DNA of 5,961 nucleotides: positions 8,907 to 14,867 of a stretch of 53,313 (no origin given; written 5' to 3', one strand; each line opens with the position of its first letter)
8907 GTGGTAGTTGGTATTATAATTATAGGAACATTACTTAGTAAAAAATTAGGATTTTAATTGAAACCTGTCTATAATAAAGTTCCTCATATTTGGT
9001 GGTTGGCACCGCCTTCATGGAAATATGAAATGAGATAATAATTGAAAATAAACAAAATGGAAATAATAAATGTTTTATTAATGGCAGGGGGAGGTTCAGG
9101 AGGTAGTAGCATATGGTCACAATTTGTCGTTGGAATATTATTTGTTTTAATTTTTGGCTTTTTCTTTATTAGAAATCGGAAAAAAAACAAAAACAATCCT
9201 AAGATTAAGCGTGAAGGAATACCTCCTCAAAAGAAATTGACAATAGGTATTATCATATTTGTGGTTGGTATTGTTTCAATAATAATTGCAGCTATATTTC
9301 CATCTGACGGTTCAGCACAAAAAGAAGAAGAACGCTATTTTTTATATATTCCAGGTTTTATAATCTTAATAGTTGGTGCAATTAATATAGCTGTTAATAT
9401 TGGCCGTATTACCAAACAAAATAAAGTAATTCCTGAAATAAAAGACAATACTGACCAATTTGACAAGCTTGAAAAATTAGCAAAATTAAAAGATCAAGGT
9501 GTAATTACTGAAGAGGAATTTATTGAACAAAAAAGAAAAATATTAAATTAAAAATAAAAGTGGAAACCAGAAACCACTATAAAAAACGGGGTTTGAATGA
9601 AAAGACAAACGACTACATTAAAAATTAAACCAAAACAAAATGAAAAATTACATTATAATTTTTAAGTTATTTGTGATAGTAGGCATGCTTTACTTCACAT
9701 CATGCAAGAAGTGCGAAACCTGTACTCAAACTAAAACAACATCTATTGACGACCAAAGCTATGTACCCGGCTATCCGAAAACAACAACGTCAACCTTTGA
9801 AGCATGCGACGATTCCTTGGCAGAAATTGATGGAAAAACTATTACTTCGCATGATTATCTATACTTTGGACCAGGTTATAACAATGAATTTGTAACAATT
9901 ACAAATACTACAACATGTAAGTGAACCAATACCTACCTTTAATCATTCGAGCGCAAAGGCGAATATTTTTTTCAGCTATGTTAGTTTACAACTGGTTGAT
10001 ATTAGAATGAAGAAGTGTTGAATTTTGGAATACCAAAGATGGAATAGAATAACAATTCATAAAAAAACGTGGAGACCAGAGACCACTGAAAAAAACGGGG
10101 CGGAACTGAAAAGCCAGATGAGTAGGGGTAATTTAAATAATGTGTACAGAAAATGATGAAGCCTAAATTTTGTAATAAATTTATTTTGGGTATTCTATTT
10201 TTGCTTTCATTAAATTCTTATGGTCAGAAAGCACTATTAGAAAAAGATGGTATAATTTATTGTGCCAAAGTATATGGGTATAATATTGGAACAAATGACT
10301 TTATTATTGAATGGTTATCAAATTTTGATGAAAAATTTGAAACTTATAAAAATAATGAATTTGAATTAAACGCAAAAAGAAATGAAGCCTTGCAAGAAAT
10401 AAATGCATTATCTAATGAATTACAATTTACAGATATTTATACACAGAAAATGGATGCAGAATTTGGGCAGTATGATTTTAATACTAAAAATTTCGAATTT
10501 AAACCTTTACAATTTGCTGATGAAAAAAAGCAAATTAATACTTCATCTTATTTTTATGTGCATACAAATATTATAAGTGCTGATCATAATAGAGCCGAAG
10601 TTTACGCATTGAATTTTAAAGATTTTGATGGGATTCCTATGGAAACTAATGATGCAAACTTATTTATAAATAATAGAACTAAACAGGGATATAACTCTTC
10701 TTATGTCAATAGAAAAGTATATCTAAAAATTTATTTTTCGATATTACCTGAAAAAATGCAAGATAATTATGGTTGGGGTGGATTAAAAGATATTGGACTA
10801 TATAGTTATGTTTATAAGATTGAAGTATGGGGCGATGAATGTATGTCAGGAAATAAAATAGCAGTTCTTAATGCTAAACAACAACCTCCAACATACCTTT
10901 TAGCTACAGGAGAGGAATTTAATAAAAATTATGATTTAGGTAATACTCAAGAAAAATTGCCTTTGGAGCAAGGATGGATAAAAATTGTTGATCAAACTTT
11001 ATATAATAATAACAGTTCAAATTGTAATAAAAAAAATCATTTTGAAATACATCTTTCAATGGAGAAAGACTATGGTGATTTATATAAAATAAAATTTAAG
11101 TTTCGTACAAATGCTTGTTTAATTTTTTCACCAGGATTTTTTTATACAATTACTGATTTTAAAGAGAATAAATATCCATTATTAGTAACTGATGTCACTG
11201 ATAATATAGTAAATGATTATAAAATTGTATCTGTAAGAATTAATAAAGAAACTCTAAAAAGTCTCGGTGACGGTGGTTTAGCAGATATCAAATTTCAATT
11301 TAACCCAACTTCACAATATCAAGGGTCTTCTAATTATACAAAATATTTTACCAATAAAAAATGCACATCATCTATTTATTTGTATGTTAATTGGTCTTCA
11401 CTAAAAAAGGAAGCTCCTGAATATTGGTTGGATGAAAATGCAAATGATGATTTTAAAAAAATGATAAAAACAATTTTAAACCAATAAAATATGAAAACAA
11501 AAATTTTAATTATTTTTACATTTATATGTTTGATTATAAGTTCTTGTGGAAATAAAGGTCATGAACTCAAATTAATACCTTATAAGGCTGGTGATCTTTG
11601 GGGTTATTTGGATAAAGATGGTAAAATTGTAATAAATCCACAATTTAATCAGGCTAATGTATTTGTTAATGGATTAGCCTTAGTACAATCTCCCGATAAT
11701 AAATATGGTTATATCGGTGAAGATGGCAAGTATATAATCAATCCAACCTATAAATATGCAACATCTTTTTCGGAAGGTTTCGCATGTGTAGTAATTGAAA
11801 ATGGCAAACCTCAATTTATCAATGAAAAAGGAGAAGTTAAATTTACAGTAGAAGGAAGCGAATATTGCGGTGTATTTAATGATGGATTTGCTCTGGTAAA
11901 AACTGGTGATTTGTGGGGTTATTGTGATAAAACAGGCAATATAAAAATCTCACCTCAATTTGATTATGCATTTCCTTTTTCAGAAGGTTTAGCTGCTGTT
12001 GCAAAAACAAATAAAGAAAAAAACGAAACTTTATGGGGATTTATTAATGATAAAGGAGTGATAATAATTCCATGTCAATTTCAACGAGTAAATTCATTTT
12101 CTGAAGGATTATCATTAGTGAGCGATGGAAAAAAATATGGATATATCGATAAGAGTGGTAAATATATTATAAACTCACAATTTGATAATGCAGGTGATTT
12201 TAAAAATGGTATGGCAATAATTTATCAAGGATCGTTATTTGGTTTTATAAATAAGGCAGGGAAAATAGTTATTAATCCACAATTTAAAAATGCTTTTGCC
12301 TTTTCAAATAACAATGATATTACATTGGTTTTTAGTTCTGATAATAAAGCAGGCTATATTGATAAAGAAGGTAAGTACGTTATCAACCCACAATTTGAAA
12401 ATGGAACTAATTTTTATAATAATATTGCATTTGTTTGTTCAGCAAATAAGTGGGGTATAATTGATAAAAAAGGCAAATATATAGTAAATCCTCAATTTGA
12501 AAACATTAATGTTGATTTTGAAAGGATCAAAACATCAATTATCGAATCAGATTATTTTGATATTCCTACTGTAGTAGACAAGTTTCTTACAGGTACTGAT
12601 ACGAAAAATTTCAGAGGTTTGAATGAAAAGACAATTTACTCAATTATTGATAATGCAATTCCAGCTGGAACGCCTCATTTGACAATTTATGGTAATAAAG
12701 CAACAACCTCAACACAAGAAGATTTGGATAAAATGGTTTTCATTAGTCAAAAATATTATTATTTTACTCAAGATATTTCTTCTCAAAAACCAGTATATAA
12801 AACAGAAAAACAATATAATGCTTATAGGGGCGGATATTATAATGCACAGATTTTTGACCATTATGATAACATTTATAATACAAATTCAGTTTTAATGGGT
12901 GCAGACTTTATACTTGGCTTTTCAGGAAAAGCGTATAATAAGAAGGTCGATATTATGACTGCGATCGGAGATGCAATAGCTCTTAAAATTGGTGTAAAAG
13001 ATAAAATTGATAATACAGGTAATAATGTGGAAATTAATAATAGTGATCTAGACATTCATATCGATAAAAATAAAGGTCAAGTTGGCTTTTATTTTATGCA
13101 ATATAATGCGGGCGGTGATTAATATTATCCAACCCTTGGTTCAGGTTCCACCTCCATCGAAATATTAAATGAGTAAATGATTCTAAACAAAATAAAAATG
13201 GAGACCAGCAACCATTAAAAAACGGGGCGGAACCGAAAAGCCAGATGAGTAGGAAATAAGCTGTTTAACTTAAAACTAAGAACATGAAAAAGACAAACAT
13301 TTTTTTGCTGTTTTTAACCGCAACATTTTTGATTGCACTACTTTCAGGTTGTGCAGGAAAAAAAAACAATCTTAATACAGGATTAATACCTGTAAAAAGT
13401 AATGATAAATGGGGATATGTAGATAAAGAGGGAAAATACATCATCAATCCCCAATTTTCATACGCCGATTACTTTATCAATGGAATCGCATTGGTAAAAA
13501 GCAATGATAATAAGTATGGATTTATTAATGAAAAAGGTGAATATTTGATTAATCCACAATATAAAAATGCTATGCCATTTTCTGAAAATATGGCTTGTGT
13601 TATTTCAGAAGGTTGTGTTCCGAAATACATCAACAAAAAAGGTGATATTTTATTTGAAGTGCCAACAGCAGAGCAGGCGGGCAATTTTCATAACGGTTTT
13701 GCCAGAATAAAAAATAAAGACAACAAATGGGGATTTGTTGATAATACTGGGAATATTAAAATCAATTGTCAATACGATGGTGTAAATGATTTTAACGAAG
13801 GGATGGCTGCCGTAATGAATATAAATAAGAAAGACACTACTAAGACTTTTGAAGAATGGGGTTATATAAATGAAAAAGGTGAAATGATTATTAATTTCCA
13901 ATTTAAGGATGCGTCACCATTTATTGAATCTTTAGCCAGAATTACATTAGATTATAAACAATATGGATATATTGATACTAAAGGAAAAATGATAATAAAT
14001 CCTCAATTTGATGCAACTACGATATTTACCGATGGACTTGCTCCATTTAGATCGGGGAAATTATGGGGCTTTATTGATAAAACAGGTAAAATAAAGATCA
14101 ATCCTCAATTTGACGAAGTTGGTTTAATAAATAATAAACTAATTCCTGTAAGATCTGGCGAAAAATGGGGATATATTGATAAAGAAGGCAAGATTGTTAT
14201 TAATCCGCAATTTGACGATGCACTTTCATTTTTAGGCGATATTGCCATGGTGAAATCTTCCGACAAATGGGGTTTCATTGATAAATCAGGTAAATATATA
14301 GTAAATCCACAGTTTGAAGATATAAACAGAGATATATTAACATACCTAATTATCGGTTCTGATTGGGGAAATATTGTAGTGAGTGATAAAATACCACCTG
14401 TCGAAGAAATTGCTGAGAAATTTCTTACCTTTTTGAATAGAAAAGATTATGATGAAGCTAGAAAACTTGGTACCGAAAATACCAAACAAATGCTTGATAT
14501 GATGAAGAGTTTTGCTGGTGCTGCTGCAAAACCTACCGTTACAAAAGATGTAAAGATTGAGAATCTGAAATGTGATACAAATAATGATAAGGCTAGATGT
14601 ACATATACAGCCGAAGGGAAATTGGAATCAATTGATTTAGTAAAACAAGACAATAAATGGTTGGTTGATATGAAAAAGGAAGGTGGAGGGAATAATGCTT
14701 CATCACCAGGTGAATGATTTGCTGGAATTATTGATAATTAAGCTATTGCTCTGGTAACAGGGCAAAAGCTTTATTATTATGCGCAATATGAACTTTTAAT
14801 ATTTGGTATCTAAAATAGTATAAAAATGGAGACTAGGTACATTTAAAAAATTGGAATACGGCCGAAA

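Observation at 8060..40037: Ten copies of a conserved 55-90 nt element, always in gene orientation 15-34 nt upstream of start codons of envelope-protein genes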

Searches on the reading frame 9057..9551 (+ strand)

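Call 11: search_protein_families(library=pfam, proteins=[window:9057-9551:+], max_evalue=0.01)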
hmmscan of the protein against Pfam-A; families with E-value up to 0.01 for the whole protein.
window:9057-9551:+ (164 aa): 7 families
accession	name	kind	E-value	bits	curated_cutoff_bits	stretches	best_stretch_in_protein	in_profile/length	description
PF09851.14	SHOCT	-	4.8e-09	36.1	27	1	136-163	1-28/28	Short C-terminal domain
PF20990.2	DUF2207_C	-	0.00037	20.7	33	1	63-137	141-208/247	Predicted membrane protein (DUF2207) C-terminal domain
PF13520.12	AA_permease_2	-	0.00046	19.7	27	1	25-102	360-421/427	Amino acid permease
PF01757.29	Acyl_transf_3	-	0.0012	18.4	31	1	19-113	179-257/326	Acyltransferase domain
PF01534.23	Frizzled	-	0.0024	17.6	22.3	0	85-141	172-226/322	Frizzled/Smoothened family membrane region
PF13567.11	DUF4131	-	0.0066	16.6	31.6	0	62-124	4-61/165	Domain of unknown function (DUF4131)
PF11118.13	DUF2627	-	0.0085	17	22.4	1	17-50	36-74/76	Protein of unknown function (DUF2627)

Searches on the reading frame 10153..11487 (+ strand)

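Call 11: search_protein_families(library=pfam, proteins=[window:10153-11487:+], max_evalue=0.01)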
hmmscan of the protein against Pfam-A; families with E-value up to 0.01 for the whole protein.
window:10153-11487:+ (444 aa): 1 family
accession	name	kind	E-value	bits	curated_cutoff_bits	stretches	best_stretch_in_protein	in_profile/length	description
PF16144.10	DUF4852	-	4.9e-09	36.7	22.8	1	60-173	15-115/116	Domain of unknown function (DUF4852)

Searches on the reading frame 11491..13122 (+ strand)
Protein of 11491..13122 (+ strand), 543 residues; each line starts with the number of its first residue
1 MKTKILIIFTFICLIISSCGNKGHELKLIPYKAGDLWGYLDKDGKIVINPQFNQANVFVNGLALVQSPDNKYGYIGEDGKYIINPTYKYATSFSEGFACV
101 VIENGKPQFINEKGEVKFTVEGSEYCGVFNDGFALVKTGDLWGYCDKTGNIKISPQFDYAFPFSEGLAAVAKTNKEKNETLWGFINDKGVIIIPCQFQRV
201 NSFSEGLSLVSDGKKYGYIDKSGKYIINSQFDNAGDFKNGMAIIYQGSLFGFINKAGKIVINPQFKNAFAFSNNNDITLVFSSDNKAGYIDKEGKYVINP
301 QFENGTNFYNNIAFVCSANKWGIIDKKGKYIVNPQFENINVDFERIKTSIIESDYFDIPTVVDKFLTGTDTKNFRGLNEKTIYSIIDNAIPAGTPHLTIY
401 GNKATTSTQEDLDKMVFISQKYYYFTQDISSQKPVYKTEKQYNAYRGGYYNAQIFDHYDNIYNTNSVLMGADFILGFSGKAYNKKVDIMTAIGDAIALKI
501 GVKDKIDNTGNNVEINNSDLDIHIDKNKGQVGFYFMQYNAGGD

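Call 19: search_protein_families(library=pfam, proteins=[window:11491-13122:+], max_evalue=0.0001)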
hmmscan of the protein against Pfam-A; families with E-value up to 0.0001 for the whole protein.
window:11491-13122:+ (543 aa): 1 family
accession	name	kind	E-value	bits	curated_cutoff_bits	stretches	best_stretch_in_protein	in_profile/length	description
PF14903.11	WG_beta_rep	-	1.3e-79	262.2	25.6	7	142-175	1-34/35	WG containing repeat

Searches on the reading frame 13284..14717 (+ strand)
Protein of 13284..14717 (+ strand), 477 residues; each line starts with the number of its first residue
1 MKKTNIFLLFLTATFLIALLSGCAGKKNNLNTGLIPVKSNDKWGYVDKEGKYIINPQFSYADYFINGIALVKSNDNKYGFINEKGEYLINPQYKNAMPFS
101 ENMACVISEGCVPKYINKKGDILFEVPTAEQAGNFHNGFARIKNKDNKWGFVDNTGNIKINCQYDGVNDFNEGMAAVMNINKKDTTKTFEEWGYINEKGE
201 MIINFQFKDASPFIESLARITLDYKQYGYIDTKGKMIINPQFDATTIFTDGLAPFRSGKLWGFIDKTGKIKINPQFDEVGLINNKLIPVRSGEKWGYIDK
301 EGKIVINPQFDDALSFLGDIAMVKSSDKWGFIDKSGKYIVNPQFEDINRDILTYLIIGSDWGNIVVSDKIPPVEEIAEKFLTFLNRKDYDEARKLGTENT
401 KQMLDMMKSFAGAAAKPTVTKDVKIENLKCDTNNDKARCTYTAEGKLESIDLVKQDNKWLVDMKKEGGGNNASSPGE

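Call 11: search_protein_families(library=pfam, proteins=[window:13284-14717:+], max_evalue=0.01)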
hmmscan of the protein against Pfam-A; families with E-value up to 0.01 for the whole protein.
window:13284-14717:+ (477 aa): 3 families
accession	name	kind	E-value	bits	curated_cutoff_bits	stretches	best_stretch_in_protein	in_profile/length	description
PF14903.11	WG_beta_rep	-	1.7e-83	274.6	25.6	8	295-329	1-35/35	WG containing repeat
PF10653.15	Phage-A118_gp45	-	1.8e-05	25.1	27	0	194-219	18-43/62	Protein gp45 of Bacteriophage A118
PF18322.6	CLIP_1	-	0.0096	16.3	26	0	95-126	4-35/52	Serine protease Clip domain PPAF-2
